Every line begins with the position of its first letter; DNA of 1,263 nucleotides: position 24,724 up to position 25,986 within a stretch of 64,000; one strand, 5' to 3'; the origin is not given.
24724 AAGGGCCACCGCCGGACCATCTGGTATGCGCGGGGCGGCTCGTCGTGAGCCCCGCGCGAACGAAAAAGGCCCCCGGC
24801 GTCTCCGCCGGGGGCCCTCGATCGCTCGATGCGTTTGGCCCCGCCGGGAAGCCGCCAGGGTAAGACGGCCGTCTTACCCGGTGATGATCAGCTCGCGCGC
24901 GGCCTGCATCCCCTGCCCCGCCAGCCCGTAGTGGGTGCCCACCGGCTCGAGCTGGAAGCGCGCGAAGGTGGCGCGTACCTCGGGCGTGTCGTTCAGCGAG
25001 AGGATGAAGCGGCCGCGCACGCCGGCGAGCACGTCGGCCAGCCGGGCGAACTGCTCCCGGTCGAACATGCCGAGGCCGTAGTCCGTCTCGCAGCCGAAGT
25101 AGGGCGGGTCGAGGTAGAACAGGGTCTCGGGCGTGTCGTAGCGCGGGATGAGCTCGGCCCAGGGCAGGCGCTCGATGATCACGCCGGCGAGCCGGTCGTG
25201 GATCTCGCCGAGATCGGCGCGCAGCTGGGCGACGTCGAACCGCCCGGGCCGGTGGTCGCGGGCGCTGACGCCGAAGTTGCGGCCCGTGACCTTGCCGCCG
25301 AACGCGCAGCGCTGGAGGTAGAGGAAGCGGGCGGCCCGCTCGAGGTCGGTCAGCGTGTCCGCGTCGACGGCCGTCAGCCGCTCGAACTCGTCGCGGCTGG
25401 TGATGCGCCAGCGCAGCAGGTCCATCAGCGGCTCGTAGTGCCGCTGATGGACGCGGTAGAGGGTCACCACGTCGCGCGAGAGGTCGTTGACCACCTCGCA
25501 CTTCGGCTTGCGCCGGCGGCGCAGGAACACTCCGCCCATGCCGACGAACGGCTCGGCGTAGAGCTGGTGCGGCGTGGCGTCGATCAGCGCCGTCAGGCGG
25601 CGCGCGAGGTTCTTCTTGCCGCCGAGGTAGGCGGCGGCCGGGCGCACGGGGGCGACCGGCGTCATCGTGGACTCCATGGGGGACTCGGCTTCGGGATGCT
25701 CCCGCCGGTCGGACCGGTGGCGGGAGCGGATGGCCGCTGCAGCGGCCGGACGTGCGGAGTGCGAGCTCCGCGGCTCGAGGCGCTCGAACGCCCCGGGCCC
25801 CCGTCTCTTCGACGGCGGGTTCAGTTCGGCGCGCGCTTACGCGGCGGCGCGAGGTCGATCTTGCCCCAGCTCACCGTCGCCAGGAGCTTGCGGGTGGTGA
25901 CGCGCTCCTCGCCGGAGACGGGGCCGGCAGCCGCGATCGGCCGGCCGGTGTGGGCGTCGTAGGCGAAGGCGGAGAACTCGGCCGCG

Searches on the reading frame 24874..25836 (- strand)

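Call 28: search_protein_families(library=phrogs, max_evalue=0.00001, proteins=[window:24874-25836:-])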
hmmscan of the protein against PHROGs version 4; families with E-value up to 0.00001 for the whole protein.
window:24874-25836:- (320 aa): 5 families
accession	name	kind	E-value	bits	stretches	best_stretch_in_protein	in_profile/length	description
phrog_56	-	other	8e-73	247.7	1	45-319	41-321/647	DNA methyltransferase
phrog_1996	-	other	8.4e-26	91.7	1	200-319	18-139/150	DNA methyltransferase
phrog_13242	-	unknown function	4.7e-21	76.3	1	72-280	33-228/450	-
phrog_26700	-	unknown function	4.3e-10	39.7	1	66-183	8-128/552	-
phrog_116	-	other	8.3e-06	25.4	1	93-183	538-630/779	DNA methyltransferase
